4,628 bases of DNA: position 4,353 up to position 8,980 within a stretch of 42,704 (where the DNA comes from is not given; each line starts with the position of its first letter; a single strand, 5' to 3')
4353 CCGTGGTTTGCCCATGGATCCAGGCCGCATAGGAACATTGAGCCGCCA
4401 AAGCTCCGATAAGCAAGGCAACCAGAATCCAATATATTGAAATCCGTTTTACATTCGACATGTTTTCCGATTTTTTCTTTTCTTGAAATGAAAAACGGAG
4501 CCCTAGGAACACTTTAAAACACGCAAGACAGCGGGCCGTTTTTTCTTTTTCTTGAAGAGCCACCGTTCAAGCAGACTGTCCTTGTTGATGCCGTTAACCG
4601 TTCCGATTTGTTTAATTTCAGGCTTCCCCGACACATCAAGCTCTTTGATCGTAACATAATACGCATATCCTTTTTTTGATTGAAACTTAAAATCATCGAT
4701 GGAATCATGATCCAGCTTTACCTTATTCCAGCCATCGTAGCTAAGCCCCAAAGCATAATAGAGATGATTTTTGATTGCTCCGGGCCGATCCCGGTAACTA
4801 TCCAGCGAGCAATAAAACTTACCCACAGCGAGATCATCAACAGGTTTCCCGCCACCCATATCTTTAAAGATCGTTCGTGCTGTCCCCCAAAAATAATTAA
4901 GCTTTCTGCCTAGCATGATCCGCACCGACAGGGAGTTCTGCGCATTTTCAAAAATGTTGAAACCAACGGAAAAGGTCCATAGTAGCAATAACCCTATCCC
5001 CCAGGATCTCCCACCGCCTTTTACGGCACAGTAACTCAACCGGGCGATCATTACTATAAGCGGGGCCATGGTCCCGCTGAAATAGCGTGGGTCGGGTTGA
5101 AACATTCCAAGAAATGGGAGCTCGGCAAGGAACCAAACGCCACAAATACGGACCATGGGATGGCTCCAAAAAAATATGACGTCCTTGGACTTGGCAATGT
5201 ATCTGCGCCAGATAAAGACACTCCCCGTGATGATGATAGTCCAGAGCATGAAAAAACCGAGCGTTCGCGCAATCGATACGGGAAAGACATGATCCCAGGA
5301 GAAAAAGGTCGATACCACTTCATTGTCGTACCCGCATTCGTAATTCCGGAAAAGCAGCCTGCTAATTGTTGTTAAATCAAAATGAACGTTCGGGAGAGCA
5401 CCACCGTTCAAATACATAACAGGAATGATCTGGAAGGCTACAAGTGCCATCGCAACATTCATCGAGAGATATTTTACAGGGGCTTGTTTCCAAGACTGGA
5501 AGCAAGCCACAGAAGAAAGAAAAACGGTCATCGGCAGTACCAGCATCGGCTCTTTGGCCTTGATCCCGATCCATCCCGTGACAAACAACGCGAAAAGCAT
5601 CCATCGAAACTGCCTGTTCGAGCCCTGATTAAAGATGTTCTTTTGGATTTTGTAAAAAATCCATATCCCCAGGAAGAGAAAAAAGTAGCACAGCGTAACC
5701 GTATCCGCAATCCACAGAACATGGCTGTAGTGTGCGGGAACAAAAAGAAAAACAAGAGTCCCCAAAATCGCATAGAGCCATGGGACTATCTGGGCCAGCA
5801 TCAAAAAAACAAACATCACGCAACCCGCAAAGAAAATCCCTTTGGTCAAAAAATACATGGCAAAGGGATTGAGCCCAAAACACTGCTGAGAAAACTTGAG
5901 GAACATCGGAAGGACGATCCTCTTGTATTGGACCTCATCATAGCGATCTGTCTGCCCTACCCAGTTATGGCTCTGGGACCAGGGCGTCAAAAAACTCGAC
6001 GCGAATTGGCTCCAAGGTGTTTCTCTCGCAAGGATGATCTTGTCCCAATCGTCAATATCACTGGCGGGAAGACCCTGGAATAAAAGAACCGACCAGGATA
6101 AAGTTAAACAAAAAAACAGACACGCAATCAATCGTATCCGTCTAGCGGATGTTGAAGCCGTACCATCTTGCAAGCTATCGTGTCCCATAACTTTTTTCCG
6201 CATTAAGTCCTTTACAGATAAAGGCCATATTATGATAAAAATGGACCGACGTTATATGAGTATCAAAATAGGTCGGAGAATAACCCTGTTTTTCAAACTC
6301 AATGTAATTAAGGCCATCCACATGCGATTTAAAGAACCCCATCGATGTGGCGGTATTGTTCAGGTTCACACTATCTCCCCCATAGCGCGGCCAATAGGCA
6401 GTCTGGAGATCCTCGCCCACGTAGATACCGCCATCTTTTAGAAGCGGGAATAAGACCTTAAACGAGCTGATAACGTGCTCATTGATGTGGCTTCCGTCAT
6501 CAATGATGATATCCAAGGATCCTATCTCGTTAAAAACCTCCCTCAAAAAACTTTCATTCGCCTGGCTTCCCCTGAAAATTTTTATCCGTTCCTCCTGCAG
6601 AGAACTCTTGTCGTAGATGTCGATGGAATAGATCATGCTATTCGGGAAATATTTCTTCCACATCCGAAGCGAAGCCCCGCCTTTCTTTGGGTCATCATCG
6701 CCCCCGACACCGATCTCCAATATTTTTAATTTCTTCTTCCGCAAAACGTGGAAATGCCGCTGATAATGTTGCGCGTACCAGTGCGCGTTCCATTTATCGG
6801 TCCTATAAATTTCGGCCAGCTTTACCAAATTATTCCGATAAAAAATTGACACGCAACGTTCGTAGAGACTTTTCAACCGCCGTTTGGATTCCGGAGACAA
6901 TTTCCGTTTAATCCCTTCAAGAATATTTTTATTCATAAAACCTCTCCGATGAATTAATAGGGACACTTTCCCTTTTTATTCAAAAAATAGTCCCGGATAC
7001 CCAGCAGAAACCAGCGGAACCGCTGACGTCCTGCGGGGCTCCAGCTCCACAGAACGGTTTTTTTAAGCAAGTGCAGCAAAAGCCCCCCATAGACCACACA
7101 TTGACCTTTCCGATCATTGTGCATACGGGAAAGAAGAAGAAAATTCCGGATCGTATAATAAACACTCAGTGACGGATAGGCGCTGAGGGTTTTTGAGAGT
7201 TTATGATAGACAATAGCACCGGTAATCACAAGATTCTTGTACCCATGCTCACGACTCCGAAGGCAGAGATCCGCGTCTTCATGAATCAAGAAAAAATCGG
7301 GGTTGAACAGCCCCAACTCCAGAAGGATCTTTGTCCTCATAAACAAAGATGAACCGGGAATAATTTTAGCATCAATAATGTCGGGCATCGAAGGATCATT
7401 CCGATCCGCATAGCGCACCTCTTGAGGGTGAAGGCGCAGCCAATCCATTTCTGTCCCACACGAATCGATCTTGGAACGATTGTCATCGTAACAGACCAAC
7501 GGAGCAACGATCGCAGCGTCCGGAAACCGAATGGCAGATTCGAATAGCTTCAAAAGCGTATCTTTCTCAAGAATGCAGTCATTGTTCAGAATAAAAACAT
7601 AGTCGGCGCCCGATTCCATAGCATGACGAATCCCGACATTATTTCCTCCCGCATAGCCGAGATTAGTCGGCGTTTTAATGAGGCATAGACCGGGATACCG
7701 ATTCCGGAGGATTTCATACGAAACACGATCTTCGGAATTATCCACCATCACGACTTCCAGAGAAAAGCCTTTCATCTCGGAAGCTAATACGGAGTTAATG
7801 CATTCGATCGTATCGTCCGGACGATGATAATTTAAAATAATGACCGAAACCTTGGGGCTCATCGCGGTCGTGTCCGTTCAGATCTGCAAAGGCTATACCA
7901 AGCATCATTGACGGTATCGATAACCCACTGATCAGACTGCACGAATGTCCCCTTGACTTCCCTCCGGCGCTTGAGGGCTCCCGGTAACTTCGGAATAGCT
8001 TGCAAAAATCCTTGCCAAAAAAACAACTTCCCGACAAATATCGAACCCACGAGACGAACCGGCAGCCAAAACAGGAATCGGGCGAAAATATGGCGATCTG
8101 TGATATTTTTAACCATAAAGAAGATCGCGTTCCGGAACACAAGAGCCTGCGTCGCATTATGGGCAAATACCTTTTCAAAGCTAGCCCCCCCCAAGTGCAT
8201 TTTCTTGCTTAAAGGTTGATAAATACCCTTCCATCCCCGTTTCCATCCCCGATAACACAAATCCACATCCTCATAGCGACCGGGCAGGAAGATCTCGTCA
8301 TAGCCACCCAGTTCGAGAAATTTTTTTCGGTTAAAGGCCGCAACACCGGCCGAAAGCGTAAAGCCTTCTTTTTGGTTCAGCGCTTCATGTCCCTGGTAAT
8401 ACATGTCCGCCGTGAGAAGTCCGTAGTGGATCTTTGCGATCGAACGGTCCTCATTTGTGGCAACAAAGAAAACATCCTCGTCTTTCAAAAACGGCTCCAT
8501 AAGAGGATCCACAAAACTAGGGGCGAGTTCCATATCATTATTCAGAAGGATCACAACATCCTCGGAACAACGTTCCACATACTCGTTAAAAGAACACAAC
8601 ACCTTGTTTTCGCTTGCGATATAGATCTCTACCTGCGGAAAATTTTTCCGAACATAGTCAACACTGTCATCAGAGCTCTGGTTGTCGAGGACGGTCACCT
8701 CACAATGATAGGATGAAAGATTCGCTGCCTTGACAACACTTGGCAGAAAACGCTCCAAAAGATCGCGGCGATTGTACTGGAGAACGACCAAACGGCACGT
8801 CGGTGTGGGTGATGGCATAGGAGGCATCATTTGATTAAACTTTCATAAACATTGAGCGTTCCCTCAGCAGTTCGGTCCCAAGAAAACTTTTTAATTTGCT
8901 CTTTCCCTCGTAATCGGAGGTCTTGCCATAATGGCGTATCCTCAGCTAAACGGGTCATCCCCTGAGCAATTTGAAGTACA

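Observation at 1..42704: Near-unidirectional 42-kb glycan factory with eight GT-C-type membrane enzymes and three polyprenyl-phosphate sugar synthases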

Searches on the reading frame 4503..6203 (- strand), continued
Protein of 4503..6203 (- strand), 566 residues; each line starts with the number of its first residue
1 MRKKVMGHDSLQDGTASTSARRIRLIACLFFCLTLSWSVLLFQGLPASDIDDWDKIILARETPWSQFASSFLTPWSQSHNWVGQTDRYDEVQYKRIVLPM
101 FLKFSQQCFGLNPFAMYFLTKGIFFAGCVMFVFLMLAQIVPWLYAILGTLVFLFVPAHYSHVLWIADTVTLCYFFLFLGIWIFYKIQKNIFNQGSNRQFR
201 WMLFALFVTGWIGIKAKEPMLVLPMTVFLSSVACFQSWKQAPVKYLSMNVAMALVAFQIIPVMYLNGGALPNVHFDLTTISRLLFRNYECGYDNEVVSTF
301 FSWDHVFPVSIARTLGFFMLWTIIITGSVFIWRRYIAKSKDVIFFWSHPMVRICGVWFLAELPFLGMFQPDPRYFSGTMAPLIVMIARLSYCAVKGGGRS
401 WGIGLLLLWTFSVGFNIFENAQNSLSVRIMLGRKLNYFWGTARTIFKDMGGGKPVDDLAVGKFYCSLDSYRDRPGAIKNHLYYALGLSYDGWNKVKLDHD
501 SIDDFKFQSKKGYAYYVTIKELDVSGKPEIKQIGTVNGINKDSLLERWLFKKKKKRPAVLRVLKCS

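Call 74: search_protein_families(library=ncbifam, proteins=[L005:14500-15243:+], max_evalue=0.000001)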
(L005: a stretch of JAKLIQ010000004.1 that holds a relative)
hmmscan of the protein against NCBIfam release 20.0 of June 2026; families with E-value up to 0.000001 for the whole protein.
L005:14500-15243:+ (247 aa): 7 families
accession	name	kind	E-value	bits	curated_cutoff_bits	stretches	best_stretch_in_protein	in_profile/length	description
TIGR04283.1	glyco_like_mftF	equivalog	9.1e-16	58.1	182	1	3-98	1-99/221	TIGR04283 family arsenosugar biosynthesis glycosyltransferase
TIGR04195.1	S_glycosyl_SunS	equivalog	1.4e-11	43.9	350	1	7-94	63-153/421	SunS family peptide S-glycosyltransferase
TIGR04182.1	glyco_TIGR04182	equivalog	2.7e-08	33.6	325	1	5-92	4-93/293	S-layer glycoprotein N-glycosyltransferase AglJ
NF010496.0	PRK13915.1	equivalog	4.5e-08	32.5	262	1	6-87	36-133/307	glucosyl-3-phosphoglycerate synthase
NF007482.0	PRK10073.1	equivalog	1.9e-07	30.4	423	1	2-92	7-106/334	glycosyltransferase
NF041875.1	EPS_EpsD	equivalog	3.3e-07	30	370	1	3-91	1-99/325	exopolysaccharide biosynthesis glycosyltransferase EpsD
NF045692.1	OglycostaseCruG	equivalog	5.3e-07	28.9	600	0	2-92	42-148/386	2'-O-glycosyltransferase CruG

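Call 76: find_encoding_contigs(protein=P0009, flank=10000, max_places=1)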
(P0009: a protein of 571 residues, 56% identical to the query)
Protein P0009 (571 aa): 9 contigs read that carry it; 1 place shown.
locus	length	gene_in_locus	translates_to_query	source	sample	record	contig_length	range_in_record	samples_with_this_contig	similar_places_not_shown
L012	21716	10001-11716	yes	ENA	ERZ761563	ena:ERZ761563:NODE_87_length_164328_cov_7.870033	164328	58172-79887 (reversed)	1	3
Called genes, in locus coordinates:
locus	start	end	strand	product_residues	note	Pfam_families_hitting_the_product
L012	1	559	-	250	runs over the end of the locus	PF00535:Glycos_transf_2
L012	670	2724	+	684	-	-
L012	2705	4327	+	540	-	PF00501:AMP-binding, PF13193:AMP-binding_C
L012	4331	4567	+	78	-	PF00550:PP-binding (weak)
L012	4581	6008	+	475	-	PF03062:MBOAT, PF13813:MBOAT_2 (weak)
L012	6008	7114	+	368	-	PF16822:ALGX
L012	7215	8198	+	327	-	PF01370:Epimerase, PF04321:RmlD_sub_bind (weak), PF16363:GDP_Man_Dehyd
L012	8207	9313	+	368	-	PF13439:Glyco_transf_4, PF13579:Glyco_trans_4_4 (weak), PF00534:Glycos_transf_1, PF20706:GT4-conflict (faint), PF13692:Glyco_trans_1_4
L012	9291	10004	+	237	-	PF01209:Ubie_methyltran, PF13489:Methyltransf_23, PF08241:Methyltransf_11, PF08242:Methyltransf_12, PF13649:Methyltransf_25, PF13847:Methyltransf_31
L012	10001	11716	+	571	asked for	-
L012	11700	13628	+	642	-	PF13231:PMT_2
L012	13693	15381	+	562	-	PF09852:DUF2079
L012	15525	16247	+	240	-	PF13641:Glyco_tranf_2_3, PF00535:Glycos_transf_2, PF10111:Glyco_tranf_2_2 (weak)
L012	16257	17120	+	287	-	PF00535:Glycos_transf_2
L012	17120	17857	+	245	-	PF00535:Glycos_transf_2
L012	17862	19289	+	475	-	PF04932:Wzy_C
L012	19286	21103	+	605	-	PF02543:Carbam_trans_N, PF16861:Carbam_trans_C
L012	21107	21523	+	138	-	PF19588:SxtJ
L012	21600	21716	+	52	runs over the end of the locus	PF19451:DUF5989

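Call 85: find_related_loci(query=A1, collection=viral_contigs, flank=8000)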
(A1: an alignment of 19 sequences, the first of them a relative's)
Query A1 (561 aa) in viral_contigs; peptide patterns used: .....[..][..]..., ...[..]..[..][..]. (x = any residue, [..] = any of these).
28 stretches matched a pattern, but none encodes a relative of the query by tblastn (E <= 1e-3).

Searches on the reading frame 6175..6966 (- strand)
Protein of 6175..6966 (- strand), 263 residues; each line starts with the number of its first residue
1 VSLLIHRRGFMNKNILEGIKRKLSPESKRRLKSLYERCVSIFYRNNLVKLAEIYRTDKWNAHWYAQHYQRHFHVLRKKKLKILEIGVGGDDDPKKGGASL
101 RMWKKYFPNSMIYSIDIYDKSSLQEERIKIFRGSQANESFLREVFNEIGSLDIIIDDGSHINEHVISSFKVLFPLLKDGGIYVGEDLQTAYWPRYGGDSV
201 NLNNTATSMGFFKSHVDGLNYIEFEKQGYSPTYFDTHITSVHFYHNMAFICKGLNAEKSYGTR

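Call 4: search_protein_families(library=pfam, proteins=[window:6175-6966:-], max_evalue=0.01)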
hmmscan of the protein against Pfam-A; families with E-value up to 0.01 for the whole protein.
window:6175-6966:- (263 aa): 1 family
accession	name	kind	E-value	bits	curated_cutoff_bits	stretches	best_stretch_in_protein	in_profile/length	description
PF13578.12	Methyltransf_24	-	0.00034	21.9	26.3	1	127-186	49-104/105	Methyltransferase domain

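Call 65: search_protein_families(library=pfam, proteins=[window:6175-6966:-], max_evalue=5)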
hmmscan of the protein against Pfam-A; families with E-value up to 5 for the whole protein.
window:6175-6966:- (263 aa): 2 families
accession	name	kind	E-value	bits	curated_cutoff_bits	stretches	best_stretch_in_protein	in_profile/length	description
PF13578.12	Methyltransf_24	-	0.00034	21.9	26.3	1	127-186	49-104/105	Methyltransferase domain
PF00025.27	Arf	-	0.23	11.4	22.3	1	100-127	71-101/174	ADP-ribosylation factor family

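Call 67: search_protein_families(library=ncbifam, proteins=[window:6175-6966:-], max_evalue=0.00001)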
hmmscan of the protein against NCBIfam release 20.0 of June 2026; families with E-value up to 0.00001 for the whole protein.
window:6175-6966:- (263 aa): 0 families

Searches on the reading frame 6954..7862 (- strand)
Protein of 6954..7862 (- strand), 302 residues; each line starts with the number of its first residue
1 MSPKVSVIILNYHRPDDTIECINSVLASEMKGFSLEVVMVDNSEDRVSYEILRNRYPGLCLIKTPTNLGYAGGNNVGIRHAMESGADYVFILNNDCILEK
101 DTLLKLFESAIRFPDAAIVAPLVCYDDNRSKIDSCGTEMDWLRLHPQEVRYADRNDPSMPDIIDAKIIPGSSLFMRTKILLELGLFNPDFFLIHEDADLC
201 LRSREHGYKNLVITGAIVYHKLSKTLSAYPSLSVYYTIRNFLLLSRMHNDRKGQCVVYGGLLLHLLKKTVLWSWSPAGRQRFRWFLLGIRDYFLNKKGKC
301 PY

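Call 4: search_protein_families(library=pfam, proteins=[window:6954-7862:-], max_evalue=0.01)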
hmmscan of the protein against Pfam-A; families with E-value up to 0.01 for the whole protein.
window:6954-7862:- (302 aa): 4 families
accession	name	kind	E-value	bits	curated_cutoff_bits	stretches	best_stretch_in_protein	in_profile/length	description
PF00535.33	Glycos_transf_2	-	4.1e-17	63.1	23.3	1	6-131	1-125/168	Glycosyl transferase family 2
PF13641.12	Glyco_tranf_2_3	-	3.8e-14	53.7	27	1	3-229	1-220/230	Glycosyltransferase like family 2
PF13632.12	Glyco_trans_2_3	-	1.9e-09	38.1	27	1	88-241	1-144/198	Glycosyl transferase family group 2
PF10111.15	Glyco_tranf_2_2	-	6.3e-05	23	27.3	1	68-232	67-228/276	Glycosyltransferase like family 2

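Call 15: search_protein_families(library=ncbifam, proteins=[window:6954-7862:-], max_evalue=0.001)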
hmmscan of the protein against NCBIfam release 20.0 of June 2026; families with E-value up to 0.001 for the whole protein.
window:6954-7862:- (302 aa): 8 families
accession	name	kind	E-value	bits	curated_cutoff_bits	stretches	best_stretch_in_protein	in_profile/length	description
TIGR01556.1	rhamnosyltran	subfamily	1.8e-15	56.9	200.55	1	26-246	13-237/281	rhamnosyltransferase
NF050113.1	gal_furan_GlfT1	equivalog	6.8e-11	42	330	1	7-131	3-125/290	galactofuranosyltransferase GlfT1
TIGR03965.1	mycofact_glyco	equivalog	9.9e-11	41.2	280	1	3-254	74-313/467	mycofactocin biosynthesis glycosyltransferase MftF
NF041875.1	EPS_EpsD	equivalog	4.9e-08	32.7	370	1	5-245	1-232/325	exopolysaccharide biosynthesis glycosyltransferase EpsD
TIGR03111.1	glyc2_xrt_Gpos1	hypoth_equivalog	5.1e-08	32.1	363.95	1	3-111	49-157/439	TIGR03111 family XrtG-associated glycosyltransferase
TIGR04242.1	nodulat_NodC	equivalog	1.4e-05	24.3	550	1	2-109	47-155/395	chitooligosaccharide synthase NodC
TIGR03937.1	PgaC_IcaA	equivalog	2.6e-05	23.4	422.3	1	3-116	45-156/407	poly-beta-1,6-N-acetyl-D-glucosamine synthase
NF050050.1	ProtGlycPglI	equivalog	0.00014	21.3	500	1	3-108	2-106/306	GalNAc(5)-diNAcBac-PP-undecaprenol beta-1,3-glucosyltransferase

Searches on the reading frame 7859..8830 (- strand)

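Call 4: search_protein_families(library=pfam, proteins=[window:7859-8830:-], max_evalue=0.01)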
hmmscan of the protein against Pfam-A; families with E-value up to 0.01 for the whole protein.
window:7859-8830:- (323 aa): 3 families
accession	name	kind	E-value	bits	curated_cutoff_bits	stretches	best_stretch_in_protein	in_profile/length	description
PF00535.33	Glycos_transf_2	-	5e-14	53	23.3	1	15-172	3-165/168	Glycosyl transferase family 2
PF13641.12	Glyco_tranf_2_3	-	1.2e-10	42.3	27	1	10-222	1-221/230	Glycosyltransferase like family 2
PF10111.15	Glyco_tranf_2_2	-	0.00022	21.2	27.3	1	160-194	164-198/276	Glycosyltransferase like family 2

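Call 15: search_protein_families(library=ncbifam, proteins=[window:7859-8830:-], max_evalue=0.001)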
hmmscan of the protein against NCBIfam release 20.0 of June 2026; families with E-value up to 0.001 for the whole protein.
window:7859-8830:- (323 aa): 5 families
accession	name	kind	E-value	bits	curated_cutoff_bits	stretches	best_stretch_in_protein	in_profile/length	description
NF041875.1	EPS_EpsD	equivalog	4.2e-12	46.1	370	1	15-223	4-218/325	exopolysaccharide biosynthesis glycosyltransferase EpsD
TIGR03965.1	mycofact_glyco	equivalog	1.9e-09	37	280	1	7-226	72-294/467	mycofactocin biosynthesis glycosyltransferase MftF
NF038299.1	EPS_HpsN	equivalog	1.3e-05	24.4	425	0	13-125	4-117/317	hormogonium polysaccharide biosynthesis glycosyltransferase HpsN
TIGR04195.1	S_glycosyl_SunS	equivalog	3.3e-05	22.9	350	1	7-72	54-114/421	SunS family peptide S-glycosyltransferase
TIGR03111.1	glyc2_xrt_Gpos1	hypoth_equivalog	0.00082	18.3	363.95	0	9-123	48-165/439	TIGR03111 family XrtG-associated glycosyltransferase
